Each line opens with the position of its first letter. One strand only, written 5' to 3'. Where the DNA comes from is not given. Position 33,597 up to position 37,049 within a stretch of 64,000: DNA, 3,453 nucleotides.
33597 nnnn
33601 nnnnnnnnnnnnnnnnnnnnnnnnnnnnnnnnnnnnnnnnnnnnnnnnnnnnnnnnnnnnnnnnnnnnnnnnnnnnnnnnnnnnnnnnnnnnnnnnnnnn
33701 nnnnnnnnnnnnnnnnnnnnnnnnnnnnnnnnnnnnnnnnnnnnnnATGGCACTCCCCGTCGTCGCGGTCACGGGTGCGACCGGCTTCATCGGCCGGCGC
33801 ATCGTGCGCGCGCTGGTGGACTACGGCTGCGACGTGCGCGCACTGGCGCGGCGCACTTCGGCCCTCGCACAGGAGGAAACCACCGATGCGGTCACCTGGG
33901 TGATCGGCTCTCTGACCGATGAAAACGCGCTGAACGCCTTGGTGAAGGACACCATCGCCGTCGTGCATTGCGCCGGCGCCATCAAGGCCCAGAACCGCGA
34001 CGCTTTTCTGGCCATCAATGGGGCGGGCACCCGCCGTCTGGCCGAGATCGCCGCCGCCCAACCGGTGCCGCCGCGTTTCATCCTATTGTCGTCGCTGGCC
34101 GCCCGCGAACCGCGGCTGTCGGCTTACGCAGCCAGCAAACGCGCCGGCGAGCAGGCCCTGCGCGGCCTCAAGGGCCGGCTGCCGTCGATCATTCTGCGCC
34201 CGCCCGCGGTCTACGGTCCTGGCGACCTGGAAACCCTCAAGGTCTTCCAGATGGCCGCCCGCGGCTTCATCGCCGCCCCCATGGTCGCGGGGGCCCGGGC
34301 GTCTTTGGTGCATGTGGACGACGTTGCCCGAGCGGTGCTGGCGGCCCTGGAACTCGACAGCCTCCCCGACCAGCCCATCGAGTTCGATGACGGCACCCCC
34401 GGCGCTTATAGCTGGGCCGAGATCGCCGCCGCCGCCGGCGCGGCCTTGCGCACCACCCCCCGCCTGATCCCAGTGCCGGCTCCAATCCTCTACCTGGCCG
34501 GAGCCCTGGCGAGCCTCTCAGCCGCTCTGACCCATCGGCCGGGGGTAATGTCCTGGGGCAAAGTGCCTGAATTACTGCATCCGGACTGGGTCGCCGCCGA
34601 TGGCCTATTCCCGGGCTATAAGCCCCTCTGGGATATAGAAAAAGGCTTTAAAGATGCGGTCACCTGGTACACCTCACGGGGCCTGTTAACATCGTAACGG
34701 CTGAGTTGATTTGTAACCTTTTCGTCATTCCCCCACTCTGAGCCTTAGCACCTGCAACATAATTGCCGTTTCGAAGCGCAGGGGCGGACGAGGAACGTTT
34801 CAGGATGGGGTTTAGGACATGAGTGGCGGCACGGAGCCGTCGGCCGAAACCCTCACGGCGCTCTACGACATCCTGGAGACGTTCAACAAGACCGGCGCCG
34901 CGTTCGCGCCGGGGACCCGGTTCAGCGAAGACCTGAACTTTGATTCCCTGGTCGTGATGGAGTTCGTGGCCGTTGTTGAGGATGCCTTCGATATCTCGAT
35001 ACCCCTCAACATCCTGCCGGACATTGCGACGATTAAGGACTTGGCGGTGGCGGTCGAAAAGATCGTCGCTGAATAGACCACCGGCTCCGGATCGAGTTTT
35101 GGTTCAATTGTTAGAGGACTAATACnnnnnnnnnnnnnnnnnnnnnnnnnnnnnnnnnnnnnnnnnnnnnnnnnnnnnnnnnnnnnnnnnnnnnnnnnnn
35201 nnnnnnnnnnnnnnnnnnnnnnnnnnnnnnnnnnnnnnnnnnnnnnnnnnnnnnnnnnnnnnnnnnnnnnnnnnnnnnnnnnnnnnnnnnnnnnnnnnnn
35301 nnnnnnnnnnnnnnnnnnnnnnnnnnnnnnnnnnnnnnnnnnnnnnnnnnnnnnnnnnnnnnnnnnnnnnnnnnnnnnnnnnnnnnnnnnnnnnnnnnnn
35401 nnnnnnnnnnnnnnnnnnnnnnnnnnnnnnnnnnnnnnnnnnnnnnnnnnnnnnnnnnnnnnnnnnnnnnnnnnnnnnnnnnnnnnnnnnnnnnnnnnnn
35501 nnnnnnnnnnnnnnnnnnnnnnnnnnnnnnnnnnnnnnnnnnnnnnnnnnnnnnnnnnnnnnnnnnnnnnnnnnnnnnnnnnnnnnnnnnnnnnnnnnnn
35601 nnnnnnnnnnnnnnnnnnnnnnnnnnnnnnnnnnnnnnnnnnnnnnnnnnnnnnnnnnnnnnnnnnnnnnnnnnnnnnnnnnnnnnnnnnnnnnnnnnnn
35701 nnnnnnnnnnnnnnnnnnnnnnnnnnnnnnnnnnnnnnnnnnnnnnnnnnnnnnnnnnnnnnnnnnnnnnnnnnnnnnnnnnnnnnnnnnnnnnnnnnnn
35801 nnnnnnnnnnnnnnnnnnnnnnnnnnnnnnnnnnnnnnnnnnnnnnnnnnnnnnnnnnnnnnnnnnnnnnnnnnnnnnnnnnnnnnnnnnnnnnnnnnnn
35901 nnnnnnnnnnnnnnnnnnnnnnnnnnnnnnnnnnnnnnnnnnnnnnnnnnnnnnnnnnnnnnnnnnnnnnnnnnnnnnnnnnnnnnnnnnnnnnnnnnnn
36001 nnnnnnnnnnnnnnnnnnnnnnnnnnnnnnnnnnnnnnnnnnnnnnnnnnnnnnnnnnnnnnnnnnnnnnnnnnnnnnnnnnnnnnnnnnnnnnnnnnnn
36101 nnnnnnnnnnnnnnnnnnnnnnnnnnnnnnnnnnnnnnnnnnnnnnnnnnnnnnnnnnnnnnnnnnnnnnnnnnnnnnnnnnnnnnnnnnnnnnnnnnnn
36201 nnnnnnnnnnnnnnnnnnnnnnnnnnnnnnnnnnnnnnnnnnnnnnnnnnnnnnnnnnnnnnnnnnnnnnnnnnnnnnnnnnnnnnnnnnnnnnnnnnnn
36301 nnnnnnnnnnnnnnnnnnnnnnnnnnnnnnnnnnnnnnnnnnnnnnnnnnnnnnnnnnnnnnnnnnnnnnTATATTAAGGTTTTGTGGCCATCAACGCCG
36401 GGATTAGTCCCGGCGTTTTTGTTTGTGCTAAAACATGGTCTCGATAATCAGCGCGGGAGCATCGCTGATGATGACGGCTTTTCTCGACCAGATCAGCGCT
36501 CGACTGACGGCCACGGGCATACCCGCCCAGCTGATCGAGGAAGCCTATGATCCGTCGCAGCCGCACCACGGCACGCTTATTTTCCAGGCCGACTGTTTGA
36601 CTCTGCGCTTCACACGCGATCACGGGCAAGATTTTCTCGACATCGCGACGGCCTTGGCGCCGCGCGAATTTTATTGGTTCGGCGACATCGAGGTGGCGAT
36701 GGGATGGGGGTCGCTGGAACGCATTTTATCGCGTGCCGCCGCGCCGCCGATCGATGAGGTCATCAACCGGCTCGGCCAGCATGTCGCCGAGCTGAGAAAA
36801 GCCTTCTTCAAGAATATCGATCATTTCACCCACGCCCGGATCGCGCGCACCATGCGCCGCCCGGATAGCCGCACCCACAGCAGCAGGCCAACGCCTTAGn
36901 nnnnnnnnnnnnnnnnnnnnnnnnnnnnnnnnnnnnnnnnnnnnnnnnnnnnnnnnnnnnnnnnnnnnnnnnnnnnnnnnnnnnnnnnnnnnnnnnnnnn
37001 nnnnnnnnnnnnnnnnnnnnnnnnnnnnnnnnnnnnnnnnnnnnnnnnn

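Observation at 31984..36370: Bacterial ceramide core operon: FAAL/acyl-ACP synthetase - SDR - dedicated ACP - serine palmitoyltransferase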

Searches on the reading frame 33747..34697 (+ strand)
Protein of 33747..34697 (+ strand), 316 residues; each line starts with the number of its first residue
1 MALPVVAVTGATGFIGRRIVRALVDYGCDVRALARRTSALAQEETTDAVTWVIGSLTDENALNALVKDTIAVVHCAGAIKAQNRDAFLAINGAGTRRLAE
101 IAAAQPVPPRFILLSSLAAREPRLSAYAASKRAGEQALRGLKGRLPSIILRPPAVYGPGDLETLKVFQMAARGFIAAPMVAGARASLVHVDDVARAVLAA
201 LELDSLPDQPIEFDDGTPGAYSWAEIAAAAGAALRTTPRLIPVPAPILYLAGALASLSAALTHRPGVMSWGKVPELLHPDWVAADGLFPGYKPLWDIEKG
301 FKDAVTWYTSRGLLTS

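Call 3: search_protein_families(library=pfam, proteins=[window:33747-34697:+])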
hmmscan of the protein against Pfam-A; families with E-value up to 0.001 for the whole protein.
window:33747-34697:+ (316 aa): 9 families
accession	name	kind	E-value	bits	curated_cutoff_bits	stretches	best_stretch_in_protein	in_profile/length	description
PF01370.27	Epimerase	-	8.8e-30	104.3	20.9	1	6-203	1-227/240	NAD dependent epimerase/dehydratase family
PF01073.25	3Beta_HSD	-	9.5e-18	64.6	22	2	7-118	1-118/280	3-beta hydroxysteroid dehydrogenase/isomerase family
PF13460.12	NAD_binding_10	-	1.9e-17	64.2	27.2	1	10-201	1-181/184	NAD(P)H-binding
PF07993.18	NAD_binding_4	-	4e-13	49.6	20.1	2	8-119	1-139/258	Male sterility protein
PF04321.23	RmlD_sub_bind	-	5.9e-11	42.4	27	1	7-106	4-93/287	RmlD substrate binding domain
PF05368.20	NmrA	-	5e-10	39.9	27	1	6-77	5-78/298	NmrA-like family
PF16363.11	GDP_Man_Dehyd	-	9.8e-08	32.3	27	1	8-116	2-129/332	GDP-mannose 4,6 dehydratase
PF00106.31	adh_short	-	1.2e-07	31.9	26.6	1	5-141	2-163/195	short chain dehydrogenase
PF02719.21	Polysacc_synt_2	-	3.1e-06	27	20.2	1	6-138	1-149/293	Polysaccharide biosynthesis protein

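Call 4: search_protein_families(library=ncbifam, proteins=[window:33747-34697:+])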
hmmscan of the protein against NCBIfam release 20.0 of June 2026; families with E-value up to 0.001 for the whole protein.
window:33747-34697:+ (316 aa): 31 families (the best 25 are shown)
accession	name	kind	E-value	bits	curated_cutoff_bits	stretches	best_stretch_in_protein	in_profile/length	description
TIGR03466.1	HpnA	hypoth_equivalog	2.7e-21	75.8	367.65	1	6-203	3-219/327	hopanoid-associated sugar epimerase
NF042422.1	oxyalk_red_OleD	equivalog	6.5e-12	45.4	580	1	6-202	3-216/329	2-alkyl-3-oxoalkanoate reductase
TIGR01746.1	Thioester-redct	subfamily_domain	9.8e-12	44.8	213.35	1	6-199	2-245/371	thioester reductase domain-containing protein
NF043036.1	ErythonDh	equivalog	3.3e-10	39.7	325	1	6-126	3-135/321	D-erythronate dehydrogenase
NF058621.1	DiazavRedAvaA7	equivalog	9.7e-10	38.5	400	1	6-102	3-101/304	3-diazoavenalumate denitrifying reductase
NF052578.1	StrlDmthSdmBMthl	equivalog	2e-09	37.7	600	1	7-103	4-101/328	sterol demethylase protein SdmB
NF042423.1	oxyalk_red_Shew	equivalog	2.7e-09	36.5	580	1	6-102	11-105/331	2-alkyl-3-oxoalkanoate reductase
TIGR01777.1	yfcH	hypoth_equivalog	5.9e-09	35.9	207.35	1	6-110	1-105/292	TIGR01777 family oxidoreductase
TIGR04180.1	EDH_00030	hypoth_equivalog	8.3e-09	34.9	475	1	6-80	1-82/297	NAD-dependent 4,6-dehydratase LegB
NF050030.1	thlkprotThyD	equivalog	1.4e-08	34.3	400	1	6-87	3-93/305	thylakoid membrane protein ThyD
NF041293.1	G6PDh_Azf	equivalog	2.9e-08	33.5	400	1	6-116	5-115/252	NAD-dependent glucose-6-phosphate dehydrogenase Azf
TIGR01214.1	rmlD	equivalog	3e-08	33.1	224.05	1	6-105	2-91/285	dTDP-4-dehydrorhamnose reductase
NF004520.0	PRK05865.1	equivalog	7.3e-08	30.8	1509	1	6-259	3-221/854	sugar epimerase family protein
NF047837.1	UDPAcbARedWbcJ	equivalog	1.5e-07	30.7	500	1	55-158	33-136/372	UDP-2-acetamido-2,6-beta-L-arabino-hexul-4-ose reductase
NF005539.0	PRK07201.1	equivalog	2.5e-07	29.8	549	1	8-118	5-126/657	SDR family oxidoreductase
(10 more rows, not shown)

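Call 21: search_solved_structures(query=window:33747-34697:+, max_evalue=0.00001)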
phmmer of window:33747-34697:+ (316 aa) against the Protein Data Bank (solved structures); distinct sequences matched with E-value up to 0.00001: 11.
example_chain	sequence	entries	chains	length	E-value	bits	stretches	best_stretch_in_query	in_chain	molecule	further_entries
9g83_P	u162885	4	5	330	9.6e-21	77.5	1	3-261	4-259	NAD-dependent epimerase/dehydratase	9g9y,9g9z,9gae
3wj7_A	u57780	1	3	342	3.9e-13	52.5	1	5-207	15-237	Putative oxidoreductase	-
7ar7_P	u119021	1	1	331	7.6e-12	48.2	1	5-249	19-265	NADH dehydrogenase [ubiquinone] 1 alpha subcomplex subunit 9, mitochondrial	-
7a23_T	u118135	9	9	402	1.2e-11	47.5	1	5-249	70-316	39kDa | NADH dehydrogenase [ubiquinone] 1 alpha subcomplex subunit 9, mitochondrial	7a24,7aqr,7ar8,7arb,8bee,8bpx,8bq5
6x89_A9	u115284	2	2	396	1.4e-08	37.5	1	6-257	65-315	NADH dehydrogenase [ubiquinone] 1 alpha subcomplex subunit 9, mitochondrial isoform X1 | NDUA9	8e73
9phg_A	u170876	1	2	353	2.4e-08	36.8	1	5-119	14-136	ketoreductase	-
4id9_A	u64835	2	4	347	3.4e-08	36.2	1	5-116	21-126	SHORT-CHAIN DEHYDROGENASE/REDUCTASE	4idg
1ujm_A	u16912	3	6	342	4.1e-08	36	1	5-118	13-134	Aldehyde reductase II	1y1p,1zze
8jqj_A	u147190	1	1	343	4.2e-08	36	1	5-118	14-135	Aldehyde reductase 2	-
8jqk_A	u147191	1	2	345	4.2e-08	35.9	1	5-118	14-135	Aldehyde reductase 2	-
7zm7_E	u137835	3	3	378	1.2e-07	34.5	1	7-250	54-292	NADH dehydrogenase (Ubiquinone)-like protein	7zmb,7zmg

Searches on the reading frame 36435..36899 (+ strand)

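Call 3: search_protein_families(library=pfam, proteins=[window:36435-36899:+])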
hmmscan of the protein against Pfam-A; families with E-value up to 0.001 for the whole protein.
window:36435-36899:+ (154 aa): 0 families

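Call 4: search_protein_families(library=ncbifam, proteins=[window:36435-36899:+])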
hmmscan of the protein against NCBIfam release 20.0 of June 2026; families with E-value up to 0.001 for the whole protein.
window:36435-36899:+ (154 aa): 0 families

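Call 13: search_protein_families(library=pfam, proteins=[window:36435-36899:+], max_evalue=1)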
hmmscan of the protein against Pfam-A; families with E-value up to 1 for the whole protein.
window:36435-36899:+ (154 aa): 1 family
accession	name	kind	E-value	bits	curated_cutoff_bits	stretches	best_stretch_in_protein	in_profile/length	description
PF03255.19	ACCA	-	0.028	14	23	1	105-146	28-69/310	Acetyl co-enzyme A carboxylase carboxyltransferase-like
